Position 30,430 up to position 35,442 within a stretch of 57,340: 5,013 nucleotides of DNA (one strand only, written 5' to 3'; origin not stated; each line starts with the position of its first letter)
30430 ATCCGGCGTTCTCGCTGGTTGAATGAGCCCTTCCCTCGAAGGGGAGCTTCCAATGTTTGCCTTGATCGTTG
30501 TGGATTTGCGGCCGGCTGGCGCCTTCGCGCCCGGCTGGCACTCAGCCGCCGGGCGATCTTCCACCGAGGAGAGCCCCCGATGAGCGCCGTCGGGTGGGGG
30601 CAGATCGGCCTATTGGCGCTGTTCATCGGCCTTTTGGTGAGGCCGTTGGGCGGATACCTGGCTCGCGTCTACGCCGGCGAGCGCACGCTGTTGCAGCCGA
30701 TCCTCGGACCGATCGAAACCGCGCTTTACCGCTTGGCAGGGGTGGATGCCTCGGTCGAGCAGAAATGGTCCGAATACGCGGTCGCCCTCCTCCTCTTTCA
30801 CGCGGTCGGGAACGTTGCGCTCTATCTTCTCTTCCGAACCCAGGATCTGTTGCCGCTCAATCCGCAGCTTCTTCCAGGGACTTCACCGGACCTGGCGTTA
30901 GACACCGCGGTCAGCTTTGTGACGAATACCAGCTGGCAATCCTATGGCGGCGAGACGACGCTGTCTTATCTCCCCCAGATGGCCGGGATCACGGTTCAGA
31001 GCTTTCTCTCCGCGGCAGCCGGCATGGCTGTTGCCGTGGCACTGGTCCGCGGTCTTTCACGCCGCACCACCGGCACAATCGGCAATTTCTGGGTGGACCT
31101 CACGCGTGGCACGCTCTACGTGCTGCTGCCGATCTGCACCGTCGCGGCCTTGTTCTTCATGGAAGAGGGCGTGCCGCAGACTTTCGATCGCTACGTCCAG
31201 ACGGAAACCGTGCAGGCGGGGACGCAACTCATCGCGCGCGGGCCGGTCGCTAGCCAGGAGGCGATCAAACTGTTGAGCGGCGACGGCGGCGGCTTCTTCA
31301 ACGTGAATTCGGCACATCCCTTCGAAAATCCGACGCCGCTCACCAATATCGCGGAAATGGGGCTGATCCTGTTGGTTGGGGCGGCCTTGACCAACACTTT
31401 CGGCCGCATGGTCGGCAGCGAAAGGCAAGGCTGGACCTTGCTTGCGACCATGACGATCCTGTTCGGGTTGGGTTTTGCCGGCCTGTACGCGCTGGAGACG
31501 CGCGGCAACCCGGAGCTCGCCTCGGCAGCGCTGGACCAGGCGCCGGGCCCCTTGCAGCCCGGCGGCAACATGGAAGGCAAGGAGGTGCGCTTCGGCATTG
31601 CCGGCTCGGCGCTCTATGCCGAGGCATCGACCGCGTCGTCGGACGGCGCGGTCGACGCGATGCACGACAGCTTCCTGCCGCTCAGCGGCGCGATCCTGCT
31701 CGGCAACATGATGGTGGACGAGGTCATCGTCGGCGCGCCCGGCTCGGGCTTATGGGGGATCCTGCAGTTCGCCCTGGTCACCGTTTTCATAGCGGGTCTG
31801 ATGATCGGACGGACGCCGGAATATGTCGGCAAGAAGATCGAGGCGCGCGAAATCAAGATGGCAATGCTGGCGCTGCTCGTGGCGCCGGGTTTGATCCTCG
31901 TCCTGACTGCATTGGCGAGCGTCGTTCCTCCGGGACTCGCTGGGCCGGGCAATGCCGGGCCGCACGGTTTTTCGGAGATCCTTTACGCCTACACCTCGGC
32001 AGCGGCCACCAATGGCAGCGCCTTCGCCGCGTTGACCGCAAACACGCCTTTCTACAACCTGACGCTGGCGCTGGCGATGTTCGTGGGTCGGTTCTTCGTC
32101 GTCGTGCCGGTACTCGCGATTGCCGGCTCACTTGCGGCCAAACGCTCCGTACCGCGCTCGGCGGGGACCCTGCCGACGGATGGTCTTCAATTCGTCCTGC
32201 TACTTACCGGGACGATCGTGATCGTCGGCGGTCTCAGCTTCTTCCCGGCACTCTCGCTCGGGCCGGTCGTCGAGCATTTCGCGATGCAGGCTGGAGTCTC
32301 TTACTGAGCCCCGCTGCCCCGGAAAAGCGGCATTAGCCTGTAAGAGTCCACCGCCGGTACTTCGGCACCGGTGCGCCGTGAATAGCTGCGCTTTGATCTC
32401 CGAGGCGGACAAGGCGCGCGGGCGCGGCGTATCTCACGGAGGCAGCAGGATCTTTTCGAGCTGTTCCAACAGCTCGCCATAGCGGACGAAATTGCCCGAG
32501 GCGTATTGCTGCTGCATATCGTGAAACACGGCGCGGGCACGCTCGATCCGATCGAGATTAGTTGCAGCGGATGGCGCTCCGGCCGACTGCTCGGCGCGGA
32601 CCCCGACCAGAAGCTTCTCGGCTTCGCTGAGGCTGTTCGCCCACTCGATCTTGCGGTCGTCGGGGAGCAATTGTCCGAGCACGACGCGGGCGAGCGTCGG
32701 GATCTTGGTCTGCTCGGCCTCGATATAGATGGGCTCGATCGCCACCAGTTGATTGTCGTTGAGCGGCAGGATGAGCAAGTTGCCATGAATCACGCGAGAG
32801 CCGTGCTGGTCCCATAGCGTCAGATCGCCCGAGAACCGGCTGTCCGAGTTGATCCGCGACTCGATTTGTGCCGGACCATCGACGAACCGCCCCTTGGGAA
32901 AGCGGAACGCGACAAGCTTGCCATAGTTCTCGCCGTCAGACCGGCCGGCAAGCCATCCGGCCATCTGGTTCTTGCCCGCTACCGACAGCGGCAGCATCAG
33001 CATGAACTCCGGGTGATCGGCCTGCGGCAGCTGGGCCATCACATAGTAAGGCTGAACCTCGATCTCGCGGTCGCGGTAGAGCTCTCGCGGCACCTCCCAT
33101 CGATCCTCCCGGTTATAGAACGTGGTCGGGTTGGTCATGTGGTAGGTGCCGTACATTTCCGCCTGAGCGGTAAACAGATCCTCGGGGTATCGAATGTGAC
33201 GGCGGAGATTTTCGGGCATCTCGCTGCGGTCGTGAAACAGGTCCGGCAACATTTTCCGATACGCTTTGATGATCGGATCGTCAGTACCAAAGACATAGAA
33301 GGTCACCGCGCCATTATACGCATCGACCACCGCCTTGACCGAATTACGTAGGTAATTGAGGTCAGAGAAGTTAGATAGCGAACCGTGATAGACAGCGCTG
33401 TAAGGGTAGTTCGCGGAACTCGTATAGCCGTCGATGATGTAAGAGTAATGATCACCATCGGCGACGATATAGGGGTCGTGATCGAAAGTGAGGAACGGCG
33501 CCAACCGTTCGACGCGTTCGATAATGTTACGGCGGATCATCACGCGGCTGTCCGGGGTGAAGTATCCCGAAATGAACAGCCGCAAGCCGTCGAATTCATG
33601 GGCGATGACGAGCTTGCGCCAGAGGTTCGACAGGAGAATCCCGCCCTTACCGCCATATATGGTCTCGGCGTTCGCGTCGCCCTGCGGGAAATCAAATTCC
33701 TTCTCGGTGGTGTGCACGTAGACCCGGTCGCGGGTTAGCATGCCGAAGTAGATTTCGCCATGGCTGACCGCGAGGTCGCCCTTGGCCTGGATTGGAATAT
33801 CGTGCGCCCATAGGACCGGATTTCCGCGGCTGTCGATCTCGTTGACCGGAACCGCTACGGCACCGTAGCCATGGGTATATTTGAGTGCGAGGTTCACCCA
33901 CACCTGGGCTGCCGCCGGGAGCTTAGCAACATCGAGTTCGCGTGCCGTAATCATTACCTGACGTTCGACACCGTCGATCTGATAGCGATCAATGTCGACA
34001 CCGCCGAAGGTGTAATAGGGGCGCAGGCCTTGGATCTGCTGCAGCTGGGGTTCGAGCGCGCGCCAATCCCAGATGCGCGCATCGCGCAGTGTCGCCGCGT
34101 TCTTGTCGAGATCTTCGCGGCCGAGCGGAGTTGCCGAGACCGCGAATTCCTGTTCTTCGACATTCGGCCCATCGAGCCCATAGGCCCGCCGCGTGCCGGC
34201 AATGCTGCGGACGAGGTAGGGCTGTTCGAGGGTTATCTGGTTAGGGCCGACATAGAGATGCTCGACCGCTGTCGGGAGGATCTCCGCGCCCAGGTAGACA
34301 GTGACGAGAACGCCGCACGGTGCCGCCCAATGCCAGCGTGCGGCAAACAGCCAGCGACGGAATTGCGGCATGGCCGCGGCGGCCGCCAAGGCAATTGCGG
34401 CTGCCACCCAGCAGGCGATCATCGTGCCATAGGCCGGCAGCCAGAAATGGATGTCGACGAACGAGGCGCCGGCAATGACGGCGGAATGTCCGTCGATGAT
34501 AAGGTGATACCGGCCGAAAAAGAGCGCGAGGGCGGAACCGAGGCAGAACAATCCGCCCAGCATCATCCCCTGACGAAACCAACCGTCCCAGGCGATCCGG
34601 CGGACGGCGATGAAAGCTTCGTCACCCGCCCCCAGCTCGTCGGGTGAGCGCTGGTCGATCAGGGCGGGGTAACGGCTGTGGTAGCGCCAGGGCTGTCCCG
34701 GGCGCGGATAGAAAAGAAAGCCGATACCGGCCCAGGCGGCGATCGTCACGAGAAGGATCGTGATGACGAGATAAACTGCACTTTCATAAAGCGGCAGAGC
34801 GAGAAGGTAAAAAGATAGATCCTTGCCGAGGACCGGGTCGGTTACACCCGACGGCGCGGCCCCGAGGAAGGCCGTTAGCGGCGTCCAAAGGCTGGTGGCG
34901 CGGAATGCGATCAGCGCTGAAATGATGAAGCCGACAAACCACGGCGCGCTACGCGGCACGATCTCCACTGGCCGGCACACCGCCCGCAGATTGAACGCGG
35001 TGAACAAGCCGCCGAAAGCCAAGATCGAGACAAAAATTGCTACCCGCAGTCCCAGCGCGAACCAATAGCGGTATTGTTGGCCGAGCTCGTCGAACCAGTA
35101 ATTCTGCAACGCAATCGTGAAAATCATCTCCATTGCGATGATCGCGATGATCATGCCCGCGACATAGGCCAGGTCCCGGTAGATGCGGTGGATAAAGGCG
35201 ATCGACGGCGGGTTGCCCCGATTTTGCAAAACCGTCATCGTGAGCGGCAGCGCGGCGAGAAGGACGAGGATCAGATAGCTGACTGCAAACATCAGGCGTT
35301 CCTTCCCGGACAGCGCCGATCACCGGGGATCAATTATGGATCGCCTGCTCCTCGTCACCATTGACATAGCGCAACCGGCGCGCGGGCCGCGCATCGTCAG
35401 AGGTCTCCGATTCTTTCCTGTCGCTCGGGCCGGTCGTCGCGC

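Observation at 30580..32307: Orphan KdpA paralogue whose four selectivity-filter loops carry non-canonical, partly acidic residues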

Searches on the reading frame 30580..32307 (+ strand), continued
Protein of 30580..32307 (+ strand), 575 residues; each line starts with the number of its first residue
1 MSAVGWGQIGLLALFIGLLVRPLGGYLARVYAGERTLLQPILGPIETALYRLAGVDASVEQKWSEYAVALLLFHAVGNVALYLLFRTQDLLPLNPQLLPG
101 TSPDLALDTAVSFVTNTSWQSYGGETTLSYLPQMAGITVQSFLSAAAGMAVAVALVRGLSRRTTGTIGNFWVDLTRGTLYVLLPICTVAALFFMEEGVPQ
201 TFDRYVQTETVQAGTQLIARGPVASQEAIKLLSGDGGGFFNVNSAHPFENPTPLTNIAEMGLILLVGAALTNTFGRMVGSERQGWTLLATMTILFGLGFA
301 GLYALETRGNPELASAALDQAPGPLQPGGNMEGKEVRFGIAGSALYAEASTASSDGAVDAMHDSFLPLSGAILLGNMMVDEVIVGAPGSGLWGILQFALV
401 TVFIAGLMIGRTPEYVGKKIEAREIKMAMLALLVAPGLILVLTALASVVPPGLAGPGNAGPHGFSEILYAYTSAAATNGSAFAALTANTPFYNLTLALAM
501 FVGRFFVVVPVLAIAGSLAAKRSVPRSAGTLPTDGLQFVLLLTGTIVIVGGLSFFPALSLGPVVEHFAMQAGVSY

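Call 55: find_encoding_contigs(protein=P0001, flank=10000, max_places=1)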
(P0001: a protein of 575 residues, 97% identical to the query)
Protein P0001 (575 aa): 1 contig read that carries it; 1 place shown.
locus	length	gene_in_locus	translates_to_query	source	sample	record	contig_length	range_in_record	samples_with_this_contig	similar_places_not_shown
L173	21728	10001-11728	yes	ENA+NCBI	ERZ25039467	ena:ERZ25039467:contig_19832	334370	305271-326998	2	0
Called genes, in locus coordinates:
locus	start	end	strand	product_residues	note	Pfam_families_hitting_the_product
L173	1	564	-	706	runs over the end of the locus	PF02702:KdpD, PF13492:GAF_3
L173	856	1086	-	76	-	PF02669:KdpC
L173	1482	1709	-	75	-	-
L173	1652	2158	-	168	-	PF00702:Hydrolase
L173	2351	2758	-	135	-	-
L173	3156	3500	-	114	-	-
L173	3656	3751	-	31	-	PF03814:KdpA (weak)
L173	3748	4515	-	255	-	PF03814:KdpA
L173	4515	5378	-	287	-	PF03814:KdpA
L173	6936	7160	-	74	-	-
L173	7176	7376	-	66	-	-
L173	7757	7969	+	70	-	-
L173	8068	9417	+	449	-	PF13701:DDE_Tnp_1_4, PF01609:DDE_Tnp_1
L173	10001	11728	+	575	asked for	PF03814:KdpA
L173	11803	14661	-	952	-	PF03699:UPF0182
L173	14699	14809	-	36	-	-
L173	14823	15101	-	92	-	-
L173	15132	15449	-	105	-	PF00582:Usp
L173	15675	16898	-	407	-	PF05598:DUF772 (weak), PF01609:DDE_Tnp_1, PF13751:DDE_Tnp_1_6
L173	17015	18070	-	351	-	PF05598:DUF772, PF01609:DDE_Tnp_1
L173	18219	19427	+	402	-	PF00872:Transposase_mut, PF10551:MULE (weak)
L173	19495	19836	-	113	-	PF05598:DUF772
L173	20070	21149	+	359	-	PF13011:LZ_Tnp_IS481 (faint), PF13384:HTH_23, PF13518:HTH_28 (faint), PF13551:HTH_29, PF13565:HTH_32, PF13358:DDE_3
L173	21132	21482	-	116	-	PF00582:Usp (weak)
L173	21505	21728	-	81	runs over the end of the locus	-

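Call 56: find_encoding_contigs(protein=P0003, flank=10000, max_places=1)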
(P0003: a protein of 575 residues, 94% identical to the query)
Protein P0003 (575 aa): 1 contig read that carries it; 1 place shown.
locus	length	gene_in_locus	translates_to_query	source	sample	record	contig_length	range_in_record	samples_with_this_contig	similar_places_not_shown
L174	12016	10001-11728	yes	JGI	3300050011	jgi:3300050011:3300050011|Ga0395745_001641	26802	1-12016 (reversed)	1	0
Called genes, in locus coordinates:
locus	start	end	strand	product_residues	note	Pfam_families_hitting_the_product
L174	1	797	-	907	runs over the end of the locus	PF02702:KdpD, PF13493:DUF4118, PF13492:GAF_3, PF13185:GAF_2 (faint), PF00512:HisKA, PF02518:HATPase_c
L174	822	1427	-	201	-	PF02669:KdpC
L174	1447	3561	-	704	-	PF00122:E1-E2_ATPase, PF00702:Hydrolase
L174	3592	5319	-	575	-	PF03814:KdpA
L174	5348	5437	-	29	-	PF09604:Potass_KdpF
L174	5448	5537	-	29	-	-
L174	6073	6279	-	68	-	-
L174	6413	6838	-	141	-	-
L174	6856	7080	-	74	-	-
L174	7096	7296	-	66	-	-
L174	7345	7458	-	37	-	-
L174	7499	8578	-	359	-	PF13489:Methyltransf_23 (faint), PF13649:Methyltransf_25, PF13847:Methyltransf_31, PF08241:Methyltransf_11 (weak), PF08242:Methyltransf_12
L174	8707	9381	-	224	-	-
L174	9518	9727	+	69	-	-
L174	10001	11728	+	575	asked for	PF03814:KdpA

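Call 66: search_protein_families(library=ncbifam, proteins=[window:30580-32307:+], max_evalue=1)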
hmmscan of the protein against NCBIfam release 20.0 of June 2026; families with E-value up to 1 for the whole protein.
window:30580-32307:+ (575 aa): 2 families
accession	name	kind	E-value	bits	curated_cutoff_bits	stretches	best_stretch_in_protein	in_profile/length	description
TIGR00680.1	kdpA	equivalog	7.8e-214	711.4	387.7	1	1-569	1-562/563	potassium-transporting ATPase subunit KdpA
NF011607.0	PRK15033.1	subfamily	0.26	10.2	524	1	108-237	92-218/389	tricarballylate utilization 4Fe-4S protein TcuB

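Call 74: search_protein_families(library=pfam, proteins=[L090:42-1799:+, L090:2020-4581:+, L090:4743-5276:-, L090:7744-8196:-, L090:8340-10850:+, L090:10857-11606:+, L090:11603-12199:+, L090:12271-13344:+, L090:13844-14509:+, L090:14582-14911:+], max_evalue=0.001)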
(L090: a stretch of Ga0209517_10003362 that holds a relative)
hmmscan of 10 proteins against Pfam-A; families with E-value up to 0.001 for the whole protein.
L090:42-1799:+ (585 aa): 9 families
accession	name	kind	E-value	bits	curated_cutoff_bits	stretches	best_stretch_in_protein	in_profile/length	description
PF00724.26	Oxidored_FMN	-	5.6e-45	154.5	27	1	9-272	72-338/342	NADH:flavin oxidoreductase / NADH oxidase family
PF07992.20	Pyr_redox_2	-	3.8e-12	46.7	26.1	1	322-563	2-261/291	Pyridine nucleotide-disulphide oxidoreductase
PF13450.12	NAD_binding_8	-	6.1e-08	33.3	21.9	1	325-362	1-38/68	NAD(P)-binding Rossmann-like domain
PF12831.13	FAD_oxidored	-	1.7e-07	31.3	27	1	323-359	2-38/416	FAD dependent oxidoreductase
PF03486.20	HI0933_like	-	2.3e-06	27.7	50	1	322-362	2-42/244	HI0933-like protein Rossmann domain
PF00070.33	Pyr_redox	-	3e-06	28.1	22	0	322-356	1-35/82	Pyridine nucleotide-disulphide oxidoreductase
PF00890.30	FAD_binding_2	-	1.6e-05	24.7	20.4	1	323-363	2-42/414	FAD binding domain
PF01262.27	AlaDh_PNT_C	-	0.00052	19.9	23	0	304-353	13-61/214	Alanine dehydrogenase/PNT, C-terminal domain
PF01266.30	DAO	-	0.00094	19.2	27.9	0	322-357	1-37/353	FAD dependent oxidoreductase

L090:2020-4581:+ (853 aa): 2 families
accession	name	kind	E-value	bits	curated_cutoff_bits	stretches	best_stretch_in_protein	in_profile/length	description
PF00999.27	Na_H_Exchanger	-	2.2e-48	165.4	26.2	1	18-423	7-372/375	Sodium/hydrogen exchanger, transmembrane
PF00027.35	cNMP_binding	-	9.1e-20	70.9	27.5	1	738-815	6-89/89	Cyclic nucleotide-binding domain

L090:4743-5276:- (177 aa): 0 families

L090:7744-8196:- (150 aa): 0 families

L090:8340-10850:+ (836 aa): 3 families
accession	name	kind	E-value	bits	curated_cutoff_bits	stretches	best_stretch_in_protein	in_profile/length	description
PF00702.32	Hydrolase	-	3.5e-32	112.8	26.4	1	481-701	2-191/191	haloacid dehalogenase-like hydrolase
PF00122.25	E1-E2_ATPase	-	2.7e-31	108.9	28.1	1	295-464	4-181/181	E1-E2 ATPase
PF12710.13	HAD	-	0.00068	20.5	27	0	579-697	43-188/189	haloacid dehalogenase-like hydrolase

L090:10857-11606:+ (249 aa): 0 families

L090:11603-12199:+ (198 aa): 0 families

L090:12271-13344:+ (357 aa): 1 family
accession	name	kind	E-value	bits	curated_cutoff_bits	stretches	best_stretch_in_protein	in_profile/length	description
PF05235.19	CHAD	-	5e-22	79.4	25.6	1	23-250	3-228/228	CHAD domain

L090:13844-14509:+ (221 aa): 2 families
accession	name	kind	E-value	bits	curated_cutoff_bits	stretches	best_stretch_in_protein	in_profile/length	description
PF19991.5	HMA_2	-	1.9e-09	38.1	30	1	33-171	8-137/154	Heavy metal associated domain 2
PF00403.32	HMA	-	0.0001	23.1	24.8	1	63-105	16-58/62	Heavy-metal-associated domain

L090:14582-14911:+ (109 aa): 1 family
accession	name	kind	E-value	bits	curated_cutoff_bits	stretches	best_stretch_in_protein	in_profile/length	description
PF09650.15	PHA_gran_rgn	-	2e-24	86.1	26.6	1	4-90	1-87/87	Putative polyhydroxyalkanoic acid system protein (PHA_gran_rgn)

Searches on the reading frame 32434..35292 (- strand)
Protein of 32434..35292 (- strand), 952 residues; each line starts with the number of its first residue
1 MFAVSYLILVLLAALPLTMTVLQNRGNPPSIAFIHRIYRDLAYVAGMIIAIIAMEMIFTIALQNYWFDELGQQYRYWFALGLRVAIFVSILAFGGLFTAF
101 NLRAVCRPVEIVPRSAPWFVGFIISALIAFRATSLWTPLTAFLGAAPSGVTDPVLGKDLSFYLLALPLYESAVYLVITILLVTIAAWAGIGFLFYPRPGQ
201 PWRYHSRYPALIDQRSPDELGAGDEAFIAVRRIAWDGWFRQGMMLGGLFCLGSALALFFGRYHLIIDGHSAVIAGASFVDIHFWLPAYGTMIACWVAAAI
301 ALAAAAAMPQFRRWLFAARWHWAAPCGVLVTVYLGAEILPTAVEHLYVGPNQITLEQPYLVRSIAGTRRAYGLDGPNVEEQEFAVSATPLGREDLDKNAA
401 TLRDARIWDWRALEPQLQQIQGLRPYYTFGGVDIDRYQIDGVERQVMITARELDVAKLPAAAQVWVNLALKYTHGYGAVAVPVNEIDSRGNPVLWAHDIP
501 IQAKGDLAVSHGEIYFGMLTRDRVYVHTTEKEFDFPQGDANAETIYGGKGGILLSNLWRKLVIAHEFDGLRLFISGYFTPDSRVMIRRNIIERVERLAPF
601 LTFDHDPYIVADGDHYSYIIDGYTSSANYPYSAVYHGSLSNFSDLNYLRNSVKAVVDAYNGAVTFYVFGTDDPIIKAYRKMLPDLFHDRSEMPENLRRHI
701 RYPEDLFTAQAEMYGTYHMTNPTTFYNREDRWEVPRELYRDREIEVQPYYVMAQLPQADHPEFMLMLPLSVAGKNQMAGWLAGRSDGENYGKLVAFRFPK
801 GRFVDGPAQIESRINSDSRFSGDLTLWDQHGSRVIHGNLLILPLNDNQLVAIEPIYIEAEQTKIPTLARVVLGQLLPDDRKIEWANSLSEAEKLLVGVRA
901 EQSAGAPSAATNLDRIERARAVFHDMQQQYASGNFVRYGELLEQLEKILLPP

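Call 6: search_protein_families(library=pfam, proteins=[window:32434-35292:-], max_evalue=0.01)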
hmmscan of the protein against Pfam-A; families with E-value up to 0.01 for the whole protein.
window:32434-35292:- (952 aa): 1 family
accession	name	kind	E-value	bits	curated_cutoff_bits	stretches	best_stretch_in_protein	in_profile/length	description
PF03699.18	UPF0182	-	1.3e-227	758.1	27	1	44-827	5-770/770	Uncharacterised protein family (UPF0182)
